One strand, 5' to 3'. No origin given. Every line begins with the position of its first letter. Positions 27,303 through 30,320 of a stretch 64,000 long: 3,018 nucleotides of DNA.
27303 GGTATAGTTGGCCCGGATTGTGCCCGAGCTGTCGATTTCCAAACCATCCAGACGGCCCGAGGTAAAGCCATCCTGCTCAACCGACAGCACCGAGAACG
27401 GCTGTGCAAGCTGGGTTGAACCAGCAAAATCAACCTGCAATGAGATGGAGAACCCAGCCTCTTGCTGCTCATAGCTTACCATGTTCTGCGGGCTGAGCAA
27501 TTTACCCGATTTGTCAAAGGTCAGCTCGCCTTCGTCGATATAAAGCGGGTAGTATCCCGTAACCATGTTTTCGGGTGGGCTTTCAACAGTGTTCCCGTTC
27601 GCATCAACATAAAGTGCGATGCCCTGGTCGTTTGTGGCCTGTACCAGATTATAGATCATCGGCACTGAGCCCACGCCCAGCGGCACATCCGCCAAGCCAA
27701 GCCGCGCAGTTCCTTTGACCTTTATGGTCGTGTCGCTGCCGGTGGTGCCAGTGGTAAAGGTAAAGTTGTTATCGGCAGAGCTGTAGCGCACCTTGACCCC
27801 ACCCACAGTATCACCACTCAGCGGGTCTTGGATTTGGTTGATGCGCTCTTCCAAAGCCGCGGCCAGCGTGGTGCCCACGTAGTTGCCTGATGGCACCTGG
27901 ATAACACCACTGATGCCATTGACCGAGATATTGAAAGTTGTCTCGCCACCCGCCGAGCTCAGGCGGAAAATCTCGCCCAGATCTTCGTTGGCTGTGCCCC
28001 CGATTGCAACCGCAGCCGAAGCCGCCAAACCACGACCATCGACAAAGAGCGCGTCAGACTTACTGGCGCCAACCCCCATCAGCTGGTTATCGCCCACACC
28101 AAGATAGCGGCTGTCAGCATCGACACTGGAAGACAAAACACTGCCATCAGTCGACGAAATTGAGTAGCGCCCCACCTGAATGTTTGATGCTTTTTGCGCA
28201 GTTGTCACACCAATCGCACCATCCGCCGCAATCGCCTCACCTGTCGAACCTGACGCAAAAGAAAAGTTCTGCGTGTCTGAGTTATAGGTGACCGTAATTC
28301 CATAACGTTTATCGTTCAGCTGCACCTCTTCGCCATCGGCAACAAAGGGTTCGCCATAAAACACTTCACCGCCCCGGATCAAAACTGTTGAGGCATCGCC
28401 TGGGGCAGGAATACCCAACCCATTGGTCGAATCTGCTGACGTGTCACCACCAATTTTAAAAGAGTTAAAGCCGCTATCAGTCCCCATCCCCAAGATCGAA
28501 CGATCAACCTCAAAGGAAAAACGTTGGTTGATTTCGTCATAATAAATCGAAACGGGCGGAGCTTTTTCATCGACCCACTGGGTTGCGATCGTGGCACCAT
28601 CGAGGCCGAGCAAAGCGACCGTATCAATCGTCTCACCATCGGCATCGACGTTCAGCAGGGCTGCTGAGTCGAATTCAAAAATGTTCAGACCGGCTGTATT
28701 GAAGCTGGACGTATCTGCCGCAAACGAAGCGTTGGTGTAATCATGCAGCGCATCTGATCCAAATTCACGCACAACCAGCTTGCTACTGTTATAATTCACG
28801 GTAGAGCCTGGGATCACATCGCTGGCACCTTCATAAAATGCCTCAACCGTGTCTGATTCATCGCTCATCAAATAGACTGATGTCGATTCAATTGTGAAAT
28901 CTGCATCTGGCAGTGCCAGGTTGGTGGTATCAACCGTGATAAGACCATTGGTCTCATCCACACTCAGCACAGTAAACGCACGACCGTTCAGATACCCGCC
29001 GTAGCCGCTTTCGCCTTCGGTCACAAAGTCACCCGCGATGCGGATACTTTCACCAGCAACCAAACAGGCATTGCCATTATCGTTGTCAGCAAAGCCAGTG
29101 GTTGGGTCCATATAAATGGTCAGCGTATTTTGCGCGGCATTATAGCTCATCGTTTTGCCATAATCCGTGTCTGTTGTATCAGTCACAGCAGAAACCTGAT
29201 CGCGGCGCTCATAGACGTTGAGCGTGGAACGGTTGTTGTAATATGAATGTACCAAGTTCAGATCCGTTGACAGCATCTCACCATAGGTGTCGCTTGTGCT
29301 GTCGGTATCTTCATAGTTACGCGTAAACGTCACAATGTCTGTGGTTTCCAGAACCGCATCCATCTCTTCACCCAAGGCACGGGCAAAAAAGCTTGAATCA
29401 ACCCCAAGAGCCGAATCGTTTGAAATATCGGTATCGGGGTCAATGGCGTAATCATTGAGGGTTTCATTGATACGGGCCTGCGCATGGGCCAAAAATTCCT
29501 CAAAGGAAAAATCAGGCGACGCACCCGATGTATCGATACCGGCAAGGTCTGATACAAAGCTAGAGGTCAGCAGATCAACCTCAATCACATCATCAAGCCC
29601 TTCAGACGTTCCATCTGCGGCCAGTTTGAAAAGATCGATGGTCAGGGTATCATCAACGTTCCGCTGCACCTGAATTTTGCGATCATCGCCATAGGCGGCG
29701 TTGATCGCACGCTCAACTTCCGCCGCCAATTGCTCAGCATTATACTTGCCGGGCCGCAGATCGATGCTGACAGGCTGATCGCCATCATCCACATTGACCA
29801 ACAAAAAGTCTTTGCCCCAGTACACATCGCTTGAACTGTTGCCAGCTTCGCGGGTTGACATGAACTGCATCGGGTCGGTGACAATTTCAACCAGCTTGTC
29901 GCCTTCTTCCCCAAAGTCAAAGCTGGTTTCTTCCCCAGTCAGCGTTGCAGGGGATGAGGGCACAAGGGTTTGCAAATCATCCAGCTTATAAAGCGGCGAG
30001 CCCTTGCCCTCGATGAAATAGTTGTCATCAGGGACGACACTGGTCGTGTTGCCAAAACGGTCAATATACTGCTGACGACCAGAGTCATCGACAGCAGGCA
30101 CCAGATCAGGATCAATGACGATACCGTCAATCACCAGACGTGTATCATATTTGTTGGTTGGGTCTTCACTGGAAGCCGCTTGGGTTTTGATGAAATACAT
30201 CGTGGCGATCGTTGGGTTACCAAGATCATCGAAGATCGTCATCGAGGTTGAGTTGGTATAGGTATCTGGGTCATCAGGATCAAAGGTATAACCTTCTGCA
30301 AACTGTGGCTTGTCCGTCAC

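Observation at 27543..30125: Hyper-expanded hook protein: FlgE of 1279 aa with an ~860-aa insertion replacing the D2 tip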

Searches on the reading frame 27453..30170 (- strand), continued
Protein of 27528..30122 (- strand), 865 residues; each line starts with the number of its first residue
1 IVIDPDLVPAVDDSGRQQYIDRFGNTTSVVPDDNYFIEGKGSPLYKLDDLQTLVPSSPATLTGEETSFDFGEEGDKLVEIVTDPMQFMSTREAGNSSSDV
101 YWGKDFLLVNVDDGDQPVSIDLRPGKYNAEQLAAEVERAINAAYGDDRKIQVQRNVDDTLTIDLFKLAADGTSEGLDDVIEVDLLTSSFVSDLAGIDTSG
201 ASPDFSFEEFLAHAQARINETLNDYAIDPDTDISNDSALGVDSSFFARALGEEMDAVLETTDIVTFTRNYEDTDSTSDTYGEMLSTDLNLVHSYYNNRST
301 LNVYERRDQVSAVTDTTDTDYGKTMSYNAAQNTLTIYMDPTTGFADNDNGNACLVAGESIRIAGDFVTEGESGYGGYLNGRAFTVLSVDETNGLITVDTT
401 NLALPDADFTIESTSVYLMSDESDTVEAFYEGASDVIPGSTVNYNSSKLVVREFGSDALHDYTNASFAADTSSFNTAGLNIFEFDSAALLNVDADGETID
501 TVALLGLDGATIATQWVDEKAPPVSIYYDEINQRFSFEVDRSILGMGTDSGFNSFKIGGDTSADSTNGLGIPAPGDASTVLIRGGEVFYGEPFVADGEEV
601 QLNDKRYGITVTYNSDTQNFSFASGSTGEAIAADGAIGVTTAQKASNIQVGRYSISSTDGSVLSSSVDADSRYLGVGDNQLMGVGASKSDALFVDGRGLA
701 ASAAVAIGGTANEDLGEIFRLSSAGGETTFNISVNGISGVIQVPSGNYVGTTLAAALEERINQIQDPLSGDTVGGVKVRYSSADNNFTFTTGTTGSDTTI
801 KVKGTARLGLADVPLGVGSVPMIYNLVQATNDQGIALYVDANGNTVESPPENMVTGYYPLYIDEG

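Call 53: search_protein_families(library=pfam, proteins=[P0133, P0159, P0181, P0183, P0231, P0251, P0265, P0267], max_evalue=0.05)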
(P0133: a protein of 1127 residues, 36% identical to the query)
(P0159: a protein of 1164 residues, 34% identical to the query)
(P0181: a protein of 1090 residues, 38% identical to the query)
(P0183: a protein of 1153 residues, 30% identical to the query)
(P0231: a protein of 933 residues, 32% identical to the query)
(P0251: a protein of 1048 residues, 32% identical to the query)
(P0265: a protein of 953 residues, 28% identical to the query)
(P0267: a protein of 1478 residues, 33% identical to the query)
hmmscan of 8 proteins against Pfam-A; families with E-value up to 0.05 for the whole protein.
P0133 (1127 aa): 4 families
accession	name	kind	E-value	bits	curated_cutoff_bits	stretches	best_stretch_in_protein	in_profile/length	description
PF07559.19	FlgE_D2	-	7.4e-19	69.1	22.7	2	184-278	7-98/142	Flagellar basal body protein FlaE D2 domain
PF22692.1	LlgE_F_G_D1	-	1.8e-10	41.3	27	1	83-135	1-44/64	Flagellar hook protein FlgE/F/G D1 domain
PF00460.25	Flg_bb_rod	-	2.2e-05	24.8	20.7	1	3-33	1-31/31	Flagella basal body rod protein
PF00624.23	Flocculin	-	0.018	15.6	21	1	200-222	17-40/41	Flocculin repeat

P0159 (1164 aa): 6 families
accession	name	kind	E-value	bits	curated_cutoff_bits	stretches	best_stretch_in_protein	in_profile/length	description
PF07559.19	FlgE_D2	-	1.1e-22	81.5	22.7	2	186-276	10-95/142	Flagellar basal body protein FlaE D2 domain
PF06429.18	Flg_bbr_C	-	9.2e-14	51.1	23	1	1118-1162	2-46/46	Flagellar basal body rod FlgEFG protein C-terminal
PF22692.1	LlgE_F_G_D1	-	1.6e-10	41.4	27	1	83-146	1-44/64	Flagellar hook protein FlgE/F/G D1 domain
PF00460.25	Flg_bb_rod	-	6e-07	29.7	20.7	1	5-33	3-31/31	Flagella basal body rod protein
PF07196.18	Flagellin_IN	-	0.0054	17.3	22.7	1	587-617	22-53/55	Flagellin hook IN motif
PF00624.23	Flocculin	-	0.0076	16.8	21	0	197-223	15-40/41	Flocculin repeat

P0181 (1090 aa): 4 families
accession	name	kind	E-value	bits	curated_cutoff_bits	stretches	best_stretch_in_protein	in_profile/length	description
PF07559.19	FlgE_D2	-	9.2e-20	72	22.7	2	186-286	10-96/142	Flagellar basal body protein FlaE D2 domain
PF06429.18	Flg_bbr_C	-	3.6e-15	55.6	23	1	1044-1087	2-45/46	Flagellar basal body rod FlgEFG protein C-terminal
PF22692.1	LlgE_F_G_D1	-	1.2e-12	48.2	27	1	83-146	1-44/64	Flagellar hook protein FlgE/F/G D1 domain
PF00460.25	Flg_bb_rod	-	6.4e-06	26.5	20.7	1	3-33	1-31/31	Flagella basal body rod protein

P0183 (1153 aa): 5 families
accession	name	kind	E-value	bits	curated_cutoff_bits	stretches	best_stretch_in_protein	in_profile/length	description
PF07559.19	FlgE_D2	-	1.8e-18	67.8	22.7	2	183-271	6-91/142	Flagellar basal body protein FlaE D2 domain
PF06429.18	Flg_bbr_C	-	6.5e-16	58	23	1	1107-1151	2-46/46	Flagellar basal body rod FlgEFG protein C-terminal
PF22692.1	LlgE_F_G_D1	-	9.8e-11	42.1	27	1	83-138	1-44/64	Flagellar hook protein FlgE/F/G D1 domain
PF00460.25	Flg_bb_rod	-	8.2e-08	32.5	20.7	1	3-33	1-31/31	Flagella basal body rod protein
PF22984.1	RM6_Med14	-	0.048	14.2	27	0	885-916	25-55/69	Mediator of RNA polymerase II transcription subunit 14, RM6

P0231 (933 aa): 4 families
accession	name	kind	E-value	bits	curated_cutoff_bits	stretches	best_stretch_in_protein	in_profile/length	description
PF07559.19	FlgE_D2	-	2.7e-22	80.2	22.7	2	164-310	1-118/142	Flagellar basal body protein FlaE D2 domain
PF06429.18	Flg_bbr_C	-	1e-15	57.4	23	1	889-933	2-46/46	Flagellar basal body rod FlgEFG protein C-terminal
PF22692.1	LlgE_F_G_D1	-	6e-10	39.6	27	1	83-147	1-49/64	Flagellar hook protein FlgE/F/G D1 domain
PF00460.25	Flg_bb_rod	-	4.5e-07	30.1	20.7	1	5-33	3-31/31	Flagella basal body rod protein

P0251 (1048 aa): 4 families
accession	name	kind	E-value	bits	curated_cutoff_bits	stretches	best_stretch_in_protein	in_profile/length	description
PF07559.19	FlgE_D2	-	1.3e-22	81.3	22.7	2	164-344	1-123/142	Flagellar basal body protein FlaE D2 domain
PF06429.18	Flg_bbr_C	-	8.6e-15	54.4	23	1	1002-1046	2-46/46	Flagellar basal body rod FlgEFG protein C-terminal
PF22692.1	LlgE_F_G_D1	-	8.4e-11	42.3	27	1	83-148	1-50/64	Flagellar hook protein FlgE/F/G D1 domain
PF00460.25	Flg_bb_rod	-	4.3e-07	30.2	20.7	1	3-33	1-31/31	Flagella basal body rod protein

P0265 (953 aa): 4 families
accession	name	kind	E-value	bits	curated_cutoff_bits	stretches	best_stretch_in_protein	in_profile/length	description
PF07559.19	FlgE_D2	-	1.8e-18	67.8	22.7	2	167-285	4-96/142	Flagellar basal body protein FlaE D2 domain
PF06429.18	Flg_bbr_C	-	4.5e-14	52.1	23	1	907-951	2-46/46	Flagellar basal body rod FlgEFG protein C-terminal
PF22692.1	LlgE_F_G_D1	-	1.5e-11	44.7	27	1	83-150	1-52/64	Flagellar hook protein FlgE/F/G D1 domain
PF00460.25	Flg_bb_rod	-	7.6e-08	32.6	20.7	1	5-33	3-31/31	Flagella basal body rod protein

P0267 (1478 aa): 4 families
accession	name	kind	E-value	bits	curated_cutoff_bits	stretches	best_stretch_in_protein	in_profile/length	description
PF07559.19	FlgE_D2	-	4.3e-21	76.3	22.7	2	164-248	1-82/142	Flagellar basal body protein FlaE D2 domain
PF06429.18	Flg_bbr_C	-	3.1e-12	46.2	23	1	1433-1476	3-46/46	Flagellar basal body rod FlgEFG protein C-terminal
PF00460.25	Flg_bb_rod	-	1.6e-09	37.9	20.7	1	3-33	1-31/31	Flagella basal body rod protein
PF22692.1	LlgE_F_G_D1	-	2.2e-07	31.4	27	1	83-146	1-48/64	Flagellar hook protein FlgE/F/G D1 domain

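Call 54: search_protein_families(library=pfam, proteins=[P0124, P0125, P0128, P0130], max_evalue=0.1)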
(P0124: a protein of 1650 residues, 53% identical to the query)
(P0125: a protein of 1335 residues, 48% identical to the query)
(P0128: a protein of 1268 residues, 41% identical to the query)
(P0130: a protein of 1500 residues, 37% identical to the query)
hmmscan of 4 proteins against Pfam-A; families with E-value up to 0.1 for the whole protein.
P0124 (1650 aa): 5 families
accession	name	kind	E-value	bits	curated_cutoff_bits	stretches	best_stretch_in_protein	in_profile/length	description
PF06429.18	Flg_bbr_C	-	1.5e-16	60.1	23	1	1603-1648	1-46/46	Flagellar basal body rod FlgEFG protein C-terminal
PF07559.19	FlgE_D2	-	1.6e-14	55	22.7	2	177-266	10-86/142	Flagellar basal body protein FlaE D2 domain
PF22692.1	LlgE_F_G_D1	-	2e-10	41.1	27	1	83-127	1-43/64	Flagellar hook protein FlgE/F/G D1 domain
PF00460.25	Flg_bb_rod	-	0.0001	22.6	20.7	1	3-33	1-31/31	Flagella basal body rod protein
PF22984.1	RM6_Med14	-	0.022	15.3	27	0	1217-1255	23-61/69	Mediator of RNA polymerase II transcription subunit 14, RM6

P0125 (1335 aa): 5 families
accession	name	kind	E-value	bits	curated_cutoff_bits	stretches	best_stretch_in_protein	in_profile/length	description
PF06429.18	Flg_bbr_C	-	4.1e-17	61.9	23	1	1288-1333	1-46/46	Flagellar basal body rod FlgEFG protein C-terminal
PF07559.19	FlgE_D2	-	1.7e-14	54.9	22.7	2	185-243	10-63/142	Flagellar basal body protein FlaE D2 domain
PF22692.1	LlgE_F_G_D1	-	4.3e-11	43.2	27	1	83-138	1-44/64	Flagellar hook protein FlgE/F/G D1 domain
PF00460.25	Flg_bb_rod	-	5.7e-06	26.6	20.7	1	3-33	1-31/31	Flagella basal body rod protein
PF10676.14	gerPA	-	0.01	16.5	27.3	0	24-82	10-64/72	Spore germination protein gerPA/gerPF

P0128 (1268 aa): 4 families
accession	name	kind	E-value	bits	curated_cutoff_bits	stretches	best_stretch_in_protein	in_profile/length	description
PF06429.18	Flg_bbr_C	-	1.8e-16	59.8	23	1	1222-1266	2-46/46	Flagellar basal body rod FlgEFG protein C-terminal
PF07559.19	FlgE_D2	-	4.1e-11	44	22.7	2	165-265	1-97/142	Flagellar basal body protein FlaE D2 domain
PF22692.1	LlgE_F_G_D1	-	4.6e-11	43.1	27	1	81-125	1-43/64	Flagellar hook protein FlgE/F/G D1 domain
PF00460.25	Flg_bb_rod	-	0.00031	21.1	20.7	1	3-33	1-31/31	Flagella basal body rod protein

P0130 (1500 aa): 4 families
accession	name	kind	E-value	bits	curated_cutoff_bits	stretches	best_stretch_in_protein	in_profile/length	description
PF07559.19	FlgE_D2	-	6.2e-17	62.8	22.7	2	167-289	1-96/142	Flagellar basal body protein FlaE D2 domain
PF06429.18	Flg_bbr_C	-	6.9e-15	54.7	23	1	1454-1498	2-46/46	Flagellar basal body rod FlgEFG protein C-terminal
PF22692.1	LlgE_F_G_D1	-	2.5e-10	40.8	27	1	83-127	1-43/64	Flagellar hook protein FlgE/F/G D1 domain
PF00460.25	Flg_bb_rod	-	1.5e-06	28.4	20.7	1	3-33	1-31/31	Flagella basal body rod protein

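Call 73: list_cluster_members(proteins=[P0133, P0159, P0181, P0183, P0231, P0251, P0253, P0265, P0267, P0139])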
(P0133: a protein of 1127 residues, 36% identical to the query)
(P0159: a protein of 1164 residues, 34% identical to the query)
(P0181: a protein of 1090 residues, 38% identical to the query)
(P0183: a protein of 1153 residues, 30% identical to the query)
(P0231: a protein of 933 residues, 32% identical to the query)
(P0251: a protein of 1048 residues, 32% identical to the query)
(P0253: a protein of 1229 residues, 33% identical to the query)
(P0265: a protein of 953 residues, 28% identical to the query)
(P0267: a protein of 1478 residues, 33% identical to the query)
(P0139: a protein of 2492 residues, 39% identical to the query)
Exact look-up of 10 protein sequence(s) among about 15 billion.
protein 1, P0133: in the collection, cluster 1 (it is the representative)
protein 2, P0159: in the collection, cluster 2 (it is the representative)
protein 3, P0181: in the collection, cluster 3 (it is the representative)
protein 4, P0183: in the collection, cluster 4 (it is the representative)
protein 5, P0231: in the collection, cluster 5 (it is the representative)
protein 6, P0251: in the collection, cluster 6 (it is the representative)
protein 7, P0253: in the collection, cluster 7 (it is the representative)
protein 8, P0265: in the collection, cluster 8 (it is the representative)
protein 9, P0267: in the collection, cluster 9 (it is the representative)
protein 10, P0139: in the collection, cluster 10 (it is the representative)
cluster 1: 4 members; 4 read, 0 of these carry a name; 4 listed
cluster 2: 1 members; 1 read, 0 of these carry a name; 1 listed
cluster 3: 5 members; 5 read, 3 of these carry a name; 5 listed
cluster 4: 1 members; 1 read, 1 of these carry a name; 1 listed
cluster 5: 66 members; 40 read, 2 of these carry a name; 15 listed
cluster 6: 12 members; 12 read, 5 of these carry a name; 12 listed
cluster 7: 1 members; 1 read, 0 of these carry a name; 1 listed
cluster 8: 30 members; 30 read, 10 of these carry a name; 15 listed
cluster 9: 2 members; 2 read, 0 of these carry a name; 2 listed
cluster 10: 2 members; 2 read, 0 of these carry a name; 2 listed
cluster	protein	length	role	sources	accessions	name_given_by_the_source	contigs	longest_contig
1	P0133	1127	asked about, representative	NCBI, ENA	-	-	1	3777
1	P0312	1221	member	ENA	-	-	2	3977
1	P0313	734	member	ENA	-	-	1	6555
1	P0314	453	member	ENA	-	-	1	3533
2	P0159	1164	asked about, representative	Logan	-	-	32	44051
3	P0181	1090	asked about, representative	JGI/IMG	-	flagellar hook-basal body protein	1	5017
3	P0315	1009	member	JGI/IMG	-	flagellar hook-basal body protein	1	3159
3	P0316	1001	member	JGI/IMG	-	flagellar hook-basal body protein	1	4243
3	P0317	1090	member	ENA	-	-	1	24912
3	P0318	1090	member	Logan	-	-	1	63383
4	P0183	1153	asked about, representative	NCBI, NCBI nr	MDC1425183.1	flagellar hook-basal body complex protein [Oceanospirillaceae bacterium]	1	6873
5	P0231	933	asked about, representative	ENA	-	-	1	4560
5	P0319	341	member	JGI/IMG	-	hypothetical protein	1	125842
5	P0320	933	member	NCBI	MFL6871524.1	MAG: flagellar hook-basal body complex protein [Candidatus Azotimanducaceae bacterium]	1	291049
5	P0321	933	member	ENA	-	-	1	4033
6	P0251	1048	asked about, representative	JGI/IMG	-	flagellar hook-basal body protein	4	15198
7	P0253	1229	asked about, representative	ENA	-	-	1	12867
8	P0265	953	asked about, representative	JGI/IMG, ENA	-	-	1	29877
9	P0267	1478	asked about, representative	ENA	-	-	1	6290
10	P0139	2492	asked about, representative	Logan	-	-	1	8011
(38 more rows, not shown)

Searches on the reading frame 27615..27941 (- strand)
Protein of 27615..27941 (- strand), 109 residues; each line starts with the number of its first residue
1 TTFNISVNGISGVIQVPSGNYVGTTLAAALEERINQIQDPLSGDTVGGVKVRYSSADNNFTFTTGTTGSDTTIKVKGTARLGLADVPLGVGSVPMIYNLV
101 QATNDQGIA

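Call 50: search_protein_families(library=pfam, proteins=[window:27615-27941:-], max_evalue=5)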
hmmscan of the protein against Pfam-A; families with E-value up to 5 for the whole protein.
window:27615-27941:- (109 aa): 1 family
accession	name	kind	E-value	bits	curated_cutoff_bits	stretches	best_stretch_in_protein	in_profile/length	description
PF07196.18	Flagellin_IN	-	1.4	9.6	22.7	0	2-29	1-29/55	Flagellin hook IN motif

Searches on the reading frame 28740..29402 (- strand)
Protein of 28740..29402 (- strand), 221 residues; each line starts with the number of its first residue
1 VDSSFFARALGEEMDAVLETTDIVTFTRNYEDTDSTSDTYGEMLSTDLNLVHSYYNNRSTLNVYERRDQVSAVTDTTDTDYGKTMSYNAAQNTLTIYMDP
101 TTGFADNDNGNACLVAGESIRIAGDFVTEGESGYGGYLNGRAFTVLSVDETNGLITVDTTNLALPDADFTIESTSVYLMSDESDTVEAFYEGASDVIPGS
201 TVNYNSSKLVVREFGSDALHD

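Call 50: search_protein_families(library=pfam, proteins=[window:28740-29402:-], max_evalue=5)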
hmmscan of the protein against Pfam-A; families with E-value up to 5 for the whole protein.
window:28740-29402:- (221 aa): 0 families
